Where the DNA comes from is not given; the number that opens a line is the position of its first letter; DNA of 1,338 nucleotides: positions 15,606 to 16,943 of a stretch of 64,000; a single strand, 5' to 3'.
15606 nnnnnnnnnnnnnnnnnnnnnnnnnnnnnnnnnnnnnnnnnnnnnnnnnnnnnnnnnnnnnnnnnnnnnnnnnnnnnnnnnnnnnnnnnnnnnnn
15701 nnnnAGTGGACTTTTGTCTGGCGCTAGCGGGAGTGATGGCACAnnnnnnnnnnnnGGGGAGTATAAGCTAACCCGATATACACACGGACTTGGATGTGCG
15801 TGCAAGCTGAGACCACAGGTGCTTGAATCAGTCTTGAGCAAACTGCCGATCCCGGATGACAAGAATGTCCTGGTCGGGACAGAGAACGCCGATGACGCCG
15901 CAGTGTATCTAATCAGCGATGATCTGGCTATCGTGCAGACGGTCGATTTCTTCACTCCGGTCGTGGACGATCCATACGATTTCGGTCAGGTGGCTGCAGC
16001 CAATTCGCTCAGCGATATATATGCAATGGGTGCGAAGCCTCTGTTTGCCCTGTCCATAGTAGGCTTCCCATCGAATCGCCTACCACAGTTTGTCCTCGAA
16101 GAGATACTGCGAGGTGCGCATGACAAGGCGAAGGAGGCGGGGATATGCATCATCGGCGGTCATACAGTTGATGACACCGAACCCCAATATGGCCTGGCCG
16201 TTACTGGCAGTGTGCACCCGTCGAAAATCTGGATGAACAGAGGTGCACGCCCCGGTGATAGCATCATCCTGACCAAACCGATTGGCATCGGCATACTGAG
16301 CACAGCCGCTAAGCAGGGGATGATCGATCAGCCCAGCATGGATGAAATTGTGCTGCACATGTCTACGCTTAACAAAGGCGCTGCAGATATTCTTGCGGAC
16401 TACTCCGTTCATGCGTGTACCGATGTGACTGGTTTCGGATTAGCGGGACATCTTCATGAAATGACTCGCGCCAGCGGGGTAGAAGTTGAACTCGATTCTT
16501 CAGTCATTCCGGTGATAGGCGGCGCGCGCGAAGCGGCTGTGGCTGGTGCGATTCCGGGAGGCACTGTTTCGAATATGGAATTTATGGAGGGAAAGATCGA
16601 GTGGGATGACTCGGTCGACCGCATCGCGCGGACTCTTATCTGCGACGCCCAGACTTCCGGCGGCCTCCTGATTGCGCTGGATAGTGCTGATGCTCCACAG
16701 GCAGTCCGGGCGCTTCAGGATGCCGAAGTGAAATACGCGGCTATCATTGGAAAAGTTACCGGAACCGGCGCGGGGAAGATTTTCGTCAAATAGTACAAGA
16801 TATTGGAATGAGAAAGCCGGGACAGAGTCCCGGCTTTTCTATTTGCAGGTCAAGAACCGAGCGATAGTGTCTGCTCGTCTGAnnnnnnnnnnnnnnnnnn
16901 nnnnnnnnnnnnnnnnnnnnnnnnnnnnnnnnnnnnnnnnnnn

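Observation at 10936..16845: ECF-sigma-headed operon linking transsulfuration enzymes, DUF302 and a NifS-SelD fusion: a candidate selenomethionine/selenocysteine-to-selenophosphate salvage route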

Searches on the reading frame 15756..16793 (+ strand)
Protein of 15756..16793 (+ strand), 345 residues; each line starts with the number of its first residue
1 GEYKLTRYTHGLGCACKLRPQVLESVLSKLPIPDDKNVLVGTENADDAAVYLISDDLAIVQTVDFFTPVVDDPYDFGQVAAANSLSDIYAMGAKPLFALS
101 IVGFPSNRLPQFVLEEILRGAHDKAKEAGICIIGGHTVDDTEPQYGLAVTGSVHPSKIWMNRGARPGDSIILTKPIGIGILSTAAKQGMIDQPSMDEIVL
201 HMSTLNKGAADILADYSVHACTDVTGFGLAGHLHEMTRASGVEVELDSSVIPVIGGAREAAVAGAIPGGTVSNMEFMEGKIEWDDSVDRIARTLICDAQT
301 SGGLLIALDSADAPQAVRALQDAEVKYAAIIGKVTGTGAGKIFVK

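Call 68: search_solved_structures(query=window:15756-16793:+, max_evalue=1e-30, show_alignments=1)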
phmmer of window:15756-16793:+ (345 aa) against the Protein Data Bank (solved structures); distinct sequences matched with E-value up to 1e-30: 5.
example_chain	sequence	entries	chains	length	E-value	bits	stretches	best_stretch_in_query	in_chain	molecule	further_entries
3u0o_A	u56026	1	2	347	6.8e-81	275.3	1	3-321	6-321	Selenide, water dikinase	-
2yye_A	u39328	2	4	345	2.7e-59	204.3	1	5-333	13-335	Selenide, water dikinase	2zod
2zau_A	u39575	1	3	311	8.9e-55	189.4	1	35-333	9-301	Selenide, water dikinase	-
9hjt_F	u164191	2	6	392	1e-33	120.2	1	3-264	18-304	Selenide, water dikinase 1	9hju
3fd5_A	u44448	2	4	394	1.1e-33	120.2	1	3-264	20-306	Selenide, water dikinase 1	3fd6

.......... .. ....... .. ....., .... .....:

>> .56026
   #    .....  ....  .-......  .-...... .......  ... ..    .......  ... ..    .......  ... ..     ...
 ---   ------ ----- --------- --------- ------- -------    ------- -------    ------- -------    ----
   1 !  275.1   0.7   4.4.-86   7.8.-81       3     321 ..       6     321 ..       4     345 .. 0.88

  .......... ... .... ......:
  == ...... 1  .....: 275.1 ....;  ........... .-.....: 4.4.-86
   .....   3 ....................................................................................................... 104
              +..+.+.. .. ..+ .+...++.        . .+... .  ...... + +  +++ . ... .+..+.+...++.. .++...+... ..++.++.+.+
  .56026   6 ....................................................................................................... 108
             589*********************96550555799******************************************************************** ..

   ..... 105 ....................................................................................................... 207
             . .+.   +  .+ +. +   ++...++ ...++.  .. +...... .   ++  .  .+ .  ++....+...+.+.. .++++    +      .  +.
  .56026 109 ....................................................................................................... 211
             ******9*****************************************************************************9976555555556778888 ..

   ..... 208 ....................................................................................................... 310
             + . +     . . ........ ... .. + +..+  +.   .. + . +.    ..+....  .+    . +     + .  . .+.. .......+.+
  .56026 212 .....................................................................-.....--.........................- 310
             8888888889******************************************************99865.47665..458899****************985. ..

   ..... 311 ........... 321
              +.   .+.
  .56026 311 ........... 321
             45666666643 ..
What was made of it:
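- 14589..16793 (+): NifS-SelD fusion: a cysteine desulfurase / selenocysteine lyase-like domain (aa 1-375) joined to selenophosphate synthetase (aa 390-734). GLGCACK aligns with E. coli SelD GAGCGCK, which holds Cys17 and Lys20 by my numbering from the alignment (call 68).
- On Selenophosphate synthetase SelD (TIGR00476): GLGCACK aligns with GAGCGCK of 3u0o (call 68).
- The Cys/Lys loop is identical in type to that of E. coli SelD (call 68).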
